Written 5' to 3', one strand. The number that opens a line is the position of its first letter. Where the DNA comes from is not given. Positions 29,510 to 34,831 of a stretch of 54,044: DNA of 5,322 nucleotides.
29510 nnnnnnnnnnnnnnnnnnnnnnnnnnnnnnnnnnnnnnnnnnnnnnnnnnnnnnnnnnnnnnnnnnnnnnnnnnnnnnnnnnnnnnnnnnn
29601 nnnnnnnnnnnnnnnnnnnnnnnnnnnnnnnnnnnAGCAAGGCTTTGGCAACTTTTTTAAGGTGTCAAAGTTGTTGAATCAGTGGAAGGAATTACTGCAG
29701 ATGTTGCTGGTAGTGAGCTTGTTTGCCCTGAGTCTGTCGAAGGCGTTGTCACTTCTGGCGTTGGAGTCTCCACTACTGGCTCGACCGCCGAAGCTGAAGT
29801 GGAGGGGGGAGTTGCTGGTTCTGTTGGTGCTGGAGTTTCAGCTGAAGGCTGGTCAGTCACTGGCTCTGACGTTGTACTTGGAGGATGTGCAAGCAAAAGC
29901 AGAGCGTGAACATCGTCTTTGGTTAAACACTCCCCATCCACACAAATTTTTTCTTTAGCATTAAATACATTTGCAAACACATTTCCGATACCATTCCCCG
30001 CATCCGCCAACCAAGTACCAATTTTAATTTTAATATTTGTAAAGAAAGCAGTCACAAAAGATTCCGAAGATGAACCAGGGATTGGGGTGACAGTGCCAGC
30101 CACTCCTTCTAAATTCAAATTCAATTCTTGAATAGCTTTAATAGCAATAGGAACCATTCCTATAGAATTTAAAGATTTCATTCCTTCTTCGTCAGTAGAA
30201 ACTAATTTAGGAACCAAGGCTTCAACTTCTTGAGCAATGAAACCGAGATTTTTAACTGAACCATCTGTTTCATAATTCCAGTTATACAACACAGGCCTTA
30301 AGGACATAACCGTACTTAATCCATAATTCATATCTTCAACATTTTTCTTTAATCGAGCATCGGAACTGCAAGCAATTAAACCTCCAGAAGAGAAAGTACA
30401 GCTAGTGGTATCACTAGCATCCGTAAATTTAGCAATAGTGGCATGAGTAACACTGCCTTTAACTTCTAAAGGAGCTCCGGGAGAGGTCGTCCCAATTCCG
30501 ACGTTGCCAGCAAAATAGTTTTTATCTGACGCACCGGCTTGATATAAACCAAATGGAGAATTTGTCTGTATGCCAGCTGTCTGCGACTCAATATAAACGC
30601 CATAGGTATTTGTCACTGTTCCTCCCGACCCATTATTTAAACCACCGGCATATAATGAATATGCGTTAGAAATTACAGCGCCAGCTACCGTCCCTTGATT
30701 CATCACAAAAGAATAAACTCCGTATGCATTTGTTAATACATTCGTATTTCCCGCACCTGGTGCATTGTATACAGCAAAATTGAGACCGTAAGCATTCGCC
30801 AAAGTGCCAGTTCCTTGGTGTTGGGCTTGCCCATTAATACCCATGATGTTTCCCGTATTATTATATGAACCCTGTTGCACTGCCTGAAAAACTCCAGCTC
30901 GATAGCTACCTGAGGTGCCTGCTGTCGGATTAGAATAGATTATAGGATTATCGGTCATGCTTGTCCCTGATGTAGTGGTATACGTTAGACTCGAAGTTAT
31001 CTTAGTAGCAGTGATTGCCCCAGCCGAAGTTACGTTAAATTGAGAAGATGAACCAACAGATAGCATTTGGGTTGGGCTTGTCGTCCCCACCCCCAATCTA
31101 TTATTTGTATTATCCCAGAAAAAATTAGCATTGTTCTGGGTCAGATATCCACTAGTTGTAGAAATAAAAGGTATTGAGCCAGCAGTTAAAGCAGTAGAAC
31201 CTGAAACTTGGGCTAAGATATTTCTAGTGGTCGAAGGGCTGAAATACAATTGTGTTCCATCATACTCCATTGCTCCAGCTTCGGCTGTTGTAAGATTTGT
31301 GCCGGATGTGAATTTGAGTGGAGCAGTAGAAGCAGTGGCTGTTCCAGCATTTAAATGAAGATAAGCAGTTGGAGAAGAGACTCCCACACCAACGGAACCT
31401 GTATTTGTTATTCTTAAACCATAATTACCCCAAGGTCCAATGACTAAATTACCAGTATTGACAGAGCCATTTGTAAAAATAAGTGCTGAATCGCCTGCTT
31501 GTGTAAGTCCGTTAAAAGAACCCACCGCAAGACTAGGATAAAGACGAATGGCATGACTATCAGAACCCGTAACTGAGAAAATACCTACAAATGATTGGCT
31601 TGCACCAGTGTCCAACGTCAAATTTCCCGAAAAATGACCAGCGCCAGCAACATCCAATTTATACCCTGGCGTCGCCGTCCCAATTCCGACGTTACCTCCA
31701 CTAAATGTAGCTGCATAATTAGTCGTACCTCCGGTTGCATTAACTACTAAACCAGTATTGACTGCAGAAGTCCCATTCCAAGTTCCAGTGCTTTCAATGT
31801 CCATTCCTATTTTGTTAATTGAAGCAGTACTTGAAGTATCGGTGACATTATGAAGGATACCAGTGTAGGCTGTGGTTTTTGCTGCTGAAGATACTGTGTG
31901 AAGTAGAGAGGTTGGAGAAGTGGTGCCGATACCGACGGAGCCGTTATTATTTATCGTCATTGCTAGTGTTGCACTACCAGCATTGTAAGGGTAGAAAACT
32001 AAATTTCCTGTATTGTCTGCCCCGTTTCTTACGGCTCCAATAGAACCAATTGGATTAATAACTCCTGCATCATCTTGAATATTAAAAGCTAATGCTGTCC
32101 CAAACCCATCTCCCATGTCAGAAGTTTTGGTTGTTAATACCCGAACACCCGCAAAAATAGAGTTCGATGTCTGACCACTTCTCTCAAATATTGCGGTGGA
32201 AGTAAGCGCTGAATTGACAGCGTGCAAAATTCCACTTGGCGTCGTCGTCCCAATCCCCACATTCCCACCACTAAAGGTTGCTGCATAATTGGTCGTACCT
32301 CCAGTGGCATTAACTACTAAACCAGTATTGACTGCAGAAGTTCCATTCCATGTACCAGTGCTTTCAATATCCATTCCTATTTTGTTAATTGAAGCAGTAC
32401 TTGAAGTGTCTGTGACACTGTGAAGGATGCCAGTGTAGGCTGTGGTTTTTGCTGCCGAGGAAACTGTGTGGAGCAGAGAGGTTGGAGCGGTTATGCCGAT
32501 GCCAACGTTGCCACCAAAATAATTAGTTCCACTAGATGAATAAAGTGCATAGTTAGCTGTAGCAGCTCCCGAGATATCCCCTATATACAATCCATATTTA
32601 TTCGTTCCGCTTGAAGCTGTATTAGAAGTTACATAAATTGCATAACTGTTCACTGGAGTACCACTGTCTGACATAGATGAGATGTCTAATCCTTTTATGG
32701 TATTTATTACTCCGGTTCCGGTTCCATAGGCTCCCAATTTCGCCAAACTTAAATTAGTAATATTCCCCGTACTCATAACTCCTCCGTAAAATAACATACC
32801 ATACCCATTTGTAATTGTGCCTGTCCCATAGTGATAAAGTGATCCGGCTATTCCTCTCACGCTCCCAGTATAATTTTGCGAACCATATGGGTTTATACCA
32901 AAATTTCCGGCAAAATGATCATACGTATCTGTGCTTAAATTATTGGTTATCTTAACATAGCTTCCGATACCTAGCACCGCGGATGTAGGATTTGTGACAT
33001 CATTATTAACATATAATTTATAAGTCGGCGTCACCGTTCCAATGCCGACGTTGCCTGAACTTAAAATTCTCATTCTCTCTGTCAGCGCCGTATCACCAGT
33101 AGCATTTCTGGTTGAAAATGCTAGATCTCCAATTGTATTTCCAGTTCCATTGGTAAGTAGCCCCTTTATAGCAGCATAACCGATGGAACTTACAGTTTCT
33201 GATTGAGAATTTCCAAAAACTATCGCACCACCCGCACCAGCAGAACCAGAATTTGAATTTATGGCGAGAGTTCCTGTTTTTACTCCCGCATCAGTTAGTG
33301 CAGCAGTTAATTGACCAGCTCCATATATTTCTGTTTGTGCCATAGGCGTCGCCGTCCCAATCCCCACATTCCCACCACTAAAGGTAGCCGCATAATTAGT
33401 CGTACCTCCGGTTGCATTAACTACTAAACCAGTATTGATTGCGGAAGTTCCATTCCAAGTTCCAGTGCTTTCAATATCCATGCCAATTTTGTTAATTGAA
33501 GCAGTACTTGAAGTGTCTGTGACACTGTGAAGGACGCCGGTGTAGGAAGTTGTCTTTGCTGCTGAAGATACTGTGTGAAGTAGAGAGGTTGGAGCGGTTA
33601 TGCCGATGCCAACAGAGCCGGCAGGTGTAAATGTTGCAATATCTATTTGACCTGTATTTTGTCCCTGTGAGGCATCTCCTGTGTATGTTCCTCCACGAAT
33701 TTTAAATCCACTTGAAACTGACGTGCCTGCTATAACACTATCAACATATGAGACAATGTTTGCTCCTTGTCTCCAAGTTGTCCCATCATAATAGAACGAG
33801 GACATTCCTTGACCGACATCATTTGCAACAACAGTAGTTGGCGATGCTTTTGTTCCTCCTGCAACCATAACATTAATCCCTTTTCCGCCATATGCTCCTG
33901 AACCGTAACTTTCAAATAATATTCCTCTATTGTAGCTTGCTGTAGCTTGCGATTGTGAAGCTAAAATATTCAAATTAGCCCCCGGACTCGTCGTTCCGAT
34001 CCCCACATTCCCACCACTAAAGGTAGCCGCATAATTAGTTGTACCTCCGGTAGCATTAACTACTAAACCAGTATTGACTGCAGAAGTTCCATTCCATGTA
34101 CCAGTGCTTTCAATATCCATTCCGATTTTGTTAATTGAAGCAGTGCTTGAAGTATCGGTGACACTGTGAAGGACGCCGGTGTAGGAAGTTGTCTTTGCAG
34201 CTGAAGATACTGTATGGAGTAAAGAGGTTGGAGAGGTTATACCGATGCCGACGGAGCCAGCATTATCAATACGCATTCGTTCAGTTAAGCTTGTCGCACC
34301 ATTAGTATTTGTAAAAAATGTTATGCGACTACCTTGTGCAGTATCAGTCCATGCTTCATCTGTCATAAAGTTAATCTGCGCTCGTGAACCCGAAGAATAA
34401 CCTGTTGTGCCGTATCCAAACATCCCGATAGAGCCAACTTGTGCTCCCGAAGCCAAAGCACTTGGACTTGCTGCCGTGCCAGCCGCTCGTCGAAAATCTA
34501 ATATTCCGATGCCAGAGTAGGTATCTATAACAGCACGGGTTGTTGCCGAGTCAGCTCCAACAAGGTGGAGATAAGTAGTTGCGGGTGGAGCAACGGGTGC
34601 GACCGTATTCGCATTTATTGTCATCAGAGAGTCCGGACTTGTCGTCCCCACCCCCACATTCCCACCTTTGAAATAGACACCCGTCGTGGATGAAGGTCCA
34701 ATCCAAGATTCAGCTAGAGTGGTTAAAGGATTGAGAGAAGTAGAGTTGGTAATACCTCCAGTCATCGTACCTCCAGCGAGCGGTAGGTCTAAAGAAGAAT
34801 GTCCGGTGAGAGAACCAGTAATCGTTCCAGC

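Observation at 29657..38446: Giant protein: cytoplasmic double HTH, TM helix, collagen-like stalk, ~2,300-aa fibre, S74 chaperone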

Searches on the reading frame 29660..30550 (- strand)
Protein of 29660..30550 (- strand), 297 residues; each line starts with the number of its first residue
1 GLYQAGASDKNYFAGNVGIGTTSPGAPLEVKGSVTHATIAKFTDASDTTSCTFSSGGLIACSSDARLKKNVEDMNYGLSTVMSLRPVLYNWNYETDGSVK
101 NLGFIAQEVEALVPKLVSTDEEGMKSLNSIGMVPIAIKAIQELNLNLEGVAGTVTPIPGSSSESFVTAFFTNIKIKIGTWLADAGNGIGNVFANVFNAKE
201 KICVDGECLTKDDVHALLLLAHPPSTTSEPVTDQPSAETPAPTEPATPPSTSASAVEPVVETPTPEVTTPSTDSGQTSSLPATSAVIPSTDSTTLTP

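Call 24: search_solved_structures(query=window:29660-30550:-, max_evalue=0.1, show_alignments=3)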
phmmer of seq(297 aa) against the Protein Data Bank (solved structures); distinct sequences matched with E-value up to 0.1: 3.
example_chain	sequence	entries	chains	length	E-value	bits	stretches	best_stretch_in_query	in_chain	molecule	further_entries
6f45_A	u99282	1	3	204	0.00045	23.1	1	61-134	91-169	Long tail fiber distal subunit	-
8jov_1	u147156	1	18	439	0.027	17.2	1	56-150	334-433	Putative tail fiber protein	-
8ond_A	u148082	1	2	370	0.042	16.6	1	13-55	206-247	bd2133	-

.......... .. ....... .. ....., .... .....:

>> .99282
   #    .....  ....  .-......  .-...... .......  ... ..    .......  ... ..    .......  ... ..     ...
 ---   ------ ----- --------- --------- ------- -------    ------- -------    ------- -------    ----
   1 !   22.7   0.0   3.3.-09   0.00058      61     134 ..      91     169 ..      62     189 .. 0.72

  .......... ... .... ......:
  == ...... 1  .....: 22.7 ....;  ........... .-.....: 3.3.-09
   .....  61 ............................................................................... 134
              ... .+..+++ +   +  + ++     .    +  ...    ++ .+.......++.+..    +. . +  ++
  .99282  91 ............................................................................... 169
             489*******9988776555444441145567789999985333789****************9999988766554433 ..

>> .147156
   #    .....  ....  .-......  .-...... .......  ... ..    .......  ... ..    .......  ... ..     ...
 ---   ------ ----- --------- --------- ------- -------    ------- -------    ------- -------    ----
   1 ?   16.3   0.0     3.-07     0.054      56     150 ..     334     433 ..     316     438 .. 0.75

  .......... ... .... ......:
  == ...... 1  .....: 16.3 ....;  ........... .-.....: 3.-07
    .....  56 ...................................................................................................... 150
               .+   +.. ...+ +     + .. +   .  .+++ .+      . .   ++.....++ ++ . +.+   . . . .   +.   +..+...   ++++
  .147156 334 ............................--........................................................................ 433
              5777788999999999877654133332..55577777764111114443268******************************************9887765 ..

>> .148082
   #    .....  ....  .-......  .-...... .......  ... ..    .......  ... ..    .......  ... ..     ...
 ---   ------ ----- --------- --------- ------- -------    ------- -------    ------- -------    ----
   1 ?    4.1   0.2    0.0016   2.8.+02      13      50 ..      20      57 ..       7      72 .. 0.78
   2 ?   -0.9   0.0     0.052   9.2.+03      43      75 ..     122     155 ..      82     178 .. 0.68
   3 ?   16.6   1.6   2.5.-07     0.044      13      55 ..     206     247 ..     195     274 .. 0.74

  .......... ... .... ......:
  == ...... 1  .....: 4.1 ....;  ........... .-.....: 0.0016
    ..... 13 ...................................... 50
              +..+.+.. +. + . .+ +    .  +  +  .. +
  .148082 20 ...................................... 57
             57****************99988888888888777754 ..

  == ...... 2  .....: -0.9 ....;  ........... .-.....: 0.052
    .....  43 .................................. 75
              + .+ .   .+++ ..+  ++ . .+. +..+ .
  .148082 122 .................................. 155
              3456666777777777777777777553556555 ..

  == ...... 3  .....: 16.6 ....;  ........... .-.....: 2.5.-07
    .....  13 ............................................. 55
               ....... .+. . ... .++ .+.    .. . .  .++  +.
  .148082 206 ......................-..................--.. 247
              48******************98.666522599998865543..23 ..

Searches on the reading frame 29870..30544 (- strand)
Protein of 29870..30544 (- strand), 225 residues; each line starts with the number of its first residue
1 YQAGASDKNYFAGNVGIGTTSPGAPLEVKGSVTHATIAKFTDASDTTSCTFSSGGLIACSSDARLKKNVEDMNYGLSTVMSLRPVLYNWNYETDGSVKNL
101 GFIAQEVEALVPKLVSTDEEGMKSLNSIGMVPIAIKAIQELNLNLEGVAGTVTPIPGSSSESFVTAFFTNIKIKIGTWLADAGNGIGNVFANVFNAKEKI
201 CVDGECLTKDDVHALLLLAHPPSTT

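Call 100: predict_structure(alignment_id=A4)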
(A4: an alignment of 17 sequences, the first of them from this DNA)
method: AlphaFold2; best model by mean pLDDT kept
length: 225 residues; sequences in the alignment: 17
mean_pLDDT: 62.9   pTM: 0.43
mean pLDDT of the five models: 62.9, 59.8, 59.5, 57.1, 55.2
residues with pLDDT >= 90: 20; 70-90: 47; 50-70: 106; < 50: 52
segments of 3 or more residues with pLDDT < 50: 1-7, 44-48, 174-197, 221-225
pLDDT, mean of each block of 10 residues (from residue 1): 46 56 59 60 50 52 61 84 84 70 92 91 86 81 61 51 52 49 41 45 60 63 46
secondary structure, 60 per line:
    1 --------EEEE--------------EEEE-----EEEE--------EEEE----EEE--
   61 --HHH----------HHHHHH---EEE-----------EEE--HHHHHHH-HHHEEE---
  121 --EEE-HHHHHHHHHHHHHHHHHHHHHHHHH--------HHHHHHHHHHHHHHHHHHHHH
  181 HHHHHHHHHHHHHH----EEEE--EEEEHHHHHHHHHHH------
elements in order: E9-12 E27-30 E36-39 E48-51 E56-58 H76-81 E85-87 E99-101 H104-110 E115-117 E123-125 H127-151 H160-194 E199-202 E205-208 H209-219

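Call 102: fold_search(model_id=the predicted structure, library=pdb)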
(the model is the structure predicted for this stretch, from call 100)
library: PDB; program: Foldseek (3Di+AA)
matches with E <= 10: 72; with E <= 0.001: 1
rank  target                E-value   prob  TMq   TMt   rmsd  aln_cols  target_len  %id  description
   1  7dc3_B                7.1e-04  1.00  0.39  0.62   3.9       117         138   20  Crystal structure of the MyRF ICA domain (released 2021-08-25)
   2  7dc3_C                1.8e-03  1.00  0.35  0.55   4.3       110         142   20  Crystal structure of the MyRF ICA domain (released 2021-08-25)
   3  7dc3_A                3.4e-03  1.00  0.38  0.57   2.3       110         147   20  Crystal structure of the MyRF ICA domain (released 2021-08-25)
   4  3gw6_C                1.7e-01  0.21  0.18  0.17  23.4       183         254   12  Intramolecular Chaperone (released 2010-02-02)
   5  3gw6_B                2.7e-01  0.35  0.28  0.25  19.5       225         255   12  Intramolecular Chaperone (released 2010-02-02)
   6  6ybs_d                3.7e-01  0.20  0.13  0.20   9.9        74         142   16  Structure of a human 48S translational initiation complex - head (released 2020-09-16)
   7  3gw6_E                3.7e-01  0.16  0.19  0.17  23.9       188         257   12  Intramolecular Chaperone (released 2010-02-02)
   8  3gw6_F                5.1e-01  0.15  0.19  0.17  23.3       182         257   12  Intramolecular Chaperone (released 2010-02-02)
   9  9i14_ST               6.1e-01  0.11  0.12  0.17  10.8        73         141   16  CRYO-EM STRUCTURE OF HCT15 POLYSOMES IN HYBRID-PRE STATE (released 2026-01-28)
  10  5lzs_TT               6.5e-01  0.14  0.14  0.20  10.7        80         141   16  Structure of the mammalian ribosomal elongation complex with aminoacyl-tRNA, eEF1A, and didemnin B (released 2016-11-30)
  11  8g5y_ST               6.9e-01  0.15  0.14  0.19   9.6        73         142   16  mRNA decoding in human is kinetically and structurally distinct from bacteria (IC state) (released 2023-04-19)
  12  9npy_T                6.9e-01  0.14  0.14  0.20  10.6        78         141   17  SARS-CoV-2 nsp1 bound to the Rhinolophus lepidus 40S ribosome (local refinement of the 40S head) (released 2025-06-11)
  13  8q7z_As               7.4e-01  0.15  0.14  0.20   9.7        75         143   15  Structure of the G. gallus 80S non-rotated ribosome (released 2024-08-28)
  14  8ppk_T                7.4e-01  0.15  0.13  0.19  10.8        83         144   18  Bat-Hp-CoV Nsp1 and eIF1 bound to the human 40S small ribosomal subunit (released 2023-10-18)
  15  8vvp_TB               7.4e-01  0.14  0.13  0.20  10.5        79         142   16  Codon sampling state obtained from Anisomycin-treated mammalian ribosomes (released 2025-07-30)
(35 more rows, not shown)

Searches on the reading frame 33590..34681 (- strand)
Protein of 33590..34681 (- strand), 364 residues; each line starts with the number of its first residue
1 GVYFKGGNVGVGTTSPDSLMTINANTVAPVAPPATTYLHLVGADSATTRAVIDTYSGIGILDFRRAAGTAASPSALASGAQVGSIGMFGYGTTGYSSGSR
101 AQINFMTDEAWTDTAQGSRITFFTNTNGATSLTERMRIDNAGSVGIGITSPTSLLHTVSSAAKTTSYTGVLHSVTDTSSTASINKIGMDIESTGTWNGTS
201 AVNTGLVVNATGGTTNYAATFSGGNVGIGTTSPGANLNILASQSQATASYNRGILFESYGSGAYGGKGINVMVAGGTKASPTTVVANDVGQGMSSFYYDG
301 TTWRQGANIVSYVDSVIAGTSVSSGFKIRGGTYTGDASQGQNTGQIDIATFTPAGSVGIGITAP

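Call 69: search_solved_structures(query=window:33590-34681:-, max_evalue=0.01, show_alignments=2)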
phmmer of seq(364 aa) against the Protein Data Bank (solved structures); distinct sequences matched with E-value up to 0.01: 5.
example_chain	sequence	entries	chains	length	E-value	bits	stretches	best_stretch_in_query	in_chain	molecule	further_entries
8oml_A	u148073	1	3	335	3.6e-18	69.1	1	61-178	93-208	Cell wall surface anchor family protein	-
8on4_A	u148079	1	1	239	9.7e-17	64.4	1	66-178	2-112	Cell wall surface anchor family protein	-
8ond_A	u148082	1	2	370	2.5e-10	43.3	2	129-242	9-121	bd2133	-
8ojn_C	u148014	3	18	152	9.8e-05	24.9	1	129-248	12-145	Cell wall surface anchor family protein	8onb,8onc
8ol4_A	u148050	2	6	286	0.0038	19.7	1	60-266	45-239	Cell wall surface anchor family protein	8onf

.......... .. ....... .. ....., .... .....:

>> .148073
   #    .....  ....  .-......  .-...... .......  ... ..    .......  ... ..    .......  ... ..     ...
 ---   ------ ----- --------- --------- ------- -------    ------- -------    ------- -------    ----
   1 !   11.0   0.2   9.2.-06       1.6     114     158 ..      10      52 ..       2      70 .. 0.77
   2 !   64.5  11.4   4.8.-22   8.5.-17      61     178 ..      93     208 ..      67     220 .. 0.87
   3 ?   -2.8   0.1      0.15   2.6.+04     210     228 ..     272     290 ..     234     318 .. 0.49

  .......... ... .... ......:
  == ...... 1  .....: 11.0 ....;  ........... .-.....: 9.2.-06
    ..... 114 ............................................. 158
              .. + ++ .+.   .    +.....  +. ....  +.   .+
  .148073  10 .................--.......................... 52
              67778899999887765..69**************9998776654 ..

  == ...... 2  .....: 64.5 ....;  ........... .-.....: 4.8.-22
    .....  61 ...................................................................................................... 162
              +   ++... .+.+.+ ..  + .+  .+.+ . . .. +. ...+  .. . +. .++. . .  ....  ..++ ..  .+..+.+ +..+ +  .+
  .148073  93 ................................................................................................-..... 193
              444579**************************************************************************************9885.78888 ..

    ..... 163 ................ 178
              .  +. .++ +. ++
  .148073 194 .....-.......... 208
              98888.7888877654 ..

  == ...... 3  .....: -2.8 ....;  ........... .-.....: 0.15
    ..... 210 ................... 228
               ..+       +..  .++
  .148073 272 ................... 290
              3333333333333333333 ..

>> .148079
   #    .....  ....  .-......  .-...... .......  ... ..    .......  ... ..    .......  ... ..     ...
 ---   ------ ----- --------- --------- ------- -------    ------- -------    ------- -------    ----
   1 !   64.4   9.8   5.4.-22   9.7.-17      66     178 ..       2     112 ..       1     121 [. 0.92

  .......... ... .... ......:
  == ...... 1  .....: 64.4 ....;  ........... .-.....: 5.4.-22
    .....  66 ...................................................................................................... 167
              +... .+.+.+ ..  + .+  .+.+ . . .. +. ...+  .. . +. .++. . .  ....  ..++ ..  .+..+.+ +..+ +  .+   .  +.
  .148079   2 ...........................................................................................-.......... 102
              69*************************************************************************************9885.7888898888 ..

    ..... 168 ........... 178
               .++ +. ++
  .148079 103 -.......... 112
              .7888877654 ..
